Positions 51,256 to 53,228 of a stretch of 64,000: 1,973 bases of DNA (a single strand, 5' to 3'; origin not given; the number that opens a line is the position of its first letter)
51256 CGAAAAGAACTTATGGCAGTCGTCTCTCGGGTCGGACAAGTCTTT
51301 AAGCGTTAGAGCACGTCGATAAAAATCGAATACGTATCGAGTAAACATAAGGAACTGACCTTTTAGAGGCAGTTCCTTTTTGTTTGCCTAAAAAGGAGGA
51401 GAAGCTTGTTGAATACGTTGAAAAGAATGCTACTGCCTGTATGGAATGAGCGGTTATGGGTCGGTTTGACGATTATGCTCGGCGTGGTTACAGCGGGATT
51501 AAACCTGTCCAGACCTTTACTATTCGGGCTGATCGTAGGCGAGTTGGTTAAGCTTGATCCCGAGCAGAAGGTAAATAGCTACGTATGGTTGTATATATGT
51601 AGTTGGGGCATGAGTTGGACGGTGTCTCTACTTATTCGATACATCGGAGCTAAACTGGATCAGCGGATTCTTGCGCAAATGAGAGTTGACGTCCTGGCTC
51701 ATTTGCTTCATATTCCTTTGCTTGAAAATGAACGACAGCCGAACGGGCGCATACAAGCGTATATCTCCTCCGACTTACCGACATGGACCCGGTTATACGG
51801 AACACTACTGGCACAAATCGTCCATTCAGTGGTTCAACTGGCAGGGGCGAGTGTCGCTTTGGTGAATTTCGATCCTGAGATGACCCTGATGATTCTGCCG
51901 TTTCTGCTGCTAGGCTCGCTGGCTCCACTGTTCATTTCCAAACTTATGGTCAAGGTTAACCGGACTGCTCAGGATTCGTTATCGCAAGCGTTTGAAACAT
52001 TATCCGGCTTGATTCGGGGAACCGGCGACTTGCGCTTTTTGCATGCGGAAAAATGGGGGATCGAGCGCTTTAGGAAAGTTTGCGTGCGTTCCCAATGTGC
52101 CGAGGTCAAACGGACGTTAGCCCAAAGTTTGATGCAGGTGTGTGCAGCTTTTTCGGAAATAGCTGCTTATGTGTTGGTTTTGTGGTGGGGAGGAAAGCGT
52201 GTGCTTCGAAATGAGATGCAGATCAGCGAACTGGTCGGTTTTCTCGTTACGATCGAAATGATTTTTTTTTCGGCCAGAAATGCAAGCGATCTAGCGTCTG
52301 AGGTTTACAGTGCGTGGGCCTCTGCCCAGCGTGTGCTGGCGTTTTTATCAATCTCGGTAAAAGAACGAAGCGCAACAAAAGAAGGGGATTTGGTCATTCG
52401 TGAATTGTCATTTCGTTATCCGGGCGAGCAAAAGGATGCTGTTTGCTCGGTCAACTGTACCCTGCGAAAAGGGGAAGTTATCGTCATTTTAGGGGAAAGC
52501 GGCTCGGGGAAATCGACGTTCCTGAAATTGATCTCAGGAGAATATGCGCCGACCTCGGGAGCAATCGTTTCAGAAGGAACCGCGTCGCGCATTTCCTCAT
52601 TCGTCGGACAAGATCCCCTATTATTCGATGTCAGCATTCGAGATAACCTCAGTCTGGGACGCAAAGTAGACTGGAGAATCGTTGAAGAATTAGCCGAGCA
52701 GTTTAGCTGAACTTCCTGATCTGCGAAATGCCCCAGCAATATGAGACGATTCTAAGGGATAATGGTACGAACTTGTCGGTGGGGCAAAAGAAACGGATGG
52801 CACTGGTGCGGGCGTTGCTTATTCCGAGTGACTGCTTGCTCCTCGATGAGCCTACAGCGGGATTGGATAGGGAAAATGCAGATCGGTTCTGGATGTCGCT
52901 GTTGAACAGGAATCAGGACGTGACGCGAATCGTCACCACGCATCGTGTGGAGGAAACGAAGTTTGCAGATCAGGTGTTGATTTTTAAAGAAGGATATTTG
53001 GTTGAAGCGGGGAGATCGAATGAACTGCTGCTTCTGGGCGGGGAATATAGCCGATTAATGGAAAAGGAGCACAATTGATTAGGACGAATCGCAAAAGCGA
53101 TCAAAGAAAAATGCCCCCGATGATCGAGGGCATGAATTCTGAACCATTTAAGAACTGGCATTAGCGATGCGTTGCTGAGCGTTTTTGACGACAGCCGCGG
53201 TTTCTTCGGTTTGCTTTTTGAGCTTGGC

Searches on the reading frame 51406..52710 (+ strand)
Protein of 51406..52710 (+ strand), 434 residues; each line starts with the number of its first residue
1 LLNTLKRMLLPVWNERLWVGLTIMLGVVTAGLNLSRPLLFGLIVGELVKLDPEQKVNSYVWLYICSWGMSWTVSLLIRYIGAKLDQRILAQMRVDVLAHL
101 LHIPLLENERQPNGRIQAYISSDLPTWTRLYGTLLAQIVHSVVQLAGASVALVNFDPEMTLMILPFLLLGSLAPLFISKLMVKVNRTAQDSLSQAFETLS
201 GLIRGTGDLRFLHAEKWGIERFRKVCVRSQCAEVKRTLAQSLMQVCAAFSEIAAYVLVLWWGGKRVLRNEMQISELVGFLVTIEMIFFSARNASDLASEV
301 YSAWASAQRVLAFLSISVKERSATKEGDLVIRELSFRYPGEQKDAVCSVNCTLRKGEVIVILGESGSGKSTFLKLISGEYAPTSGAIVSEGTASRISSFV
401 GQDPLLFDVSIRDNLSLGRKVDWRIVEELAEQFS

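Call 7: search_protein_families(library=pfam, proteins=[window:51406-52710:+])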
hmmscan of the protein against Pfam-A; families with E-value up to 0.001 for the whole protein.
window:51406-52710:+ (434 aa): 2 families
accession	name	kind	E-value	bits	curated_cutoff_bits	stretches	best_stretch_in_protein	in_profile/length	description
PF00664.28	ABC_membrane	-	8.5e-31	108.1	28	1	20-288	2-272/274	ABC transporter transmembrane region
PF00005.33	ABC_tran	-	5.4e-13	50.2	25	1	348-403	3-67/137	ABC transporter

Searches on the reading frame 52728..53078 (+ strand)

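Call 16: search_protein_families(library=pfam, proteins=[window:52728-53078:+], max_evalue=0.00001)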
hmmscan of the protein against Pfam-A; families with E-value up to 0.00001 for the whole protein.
window:52728-53078:+ (116 aa): 1 family
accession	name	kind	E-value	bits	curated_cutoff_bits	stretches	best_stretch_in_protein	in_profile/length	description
PF00005.33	ABC_tran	-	4.5e-08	34.2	25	1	5-44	98-137/137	ABC transporter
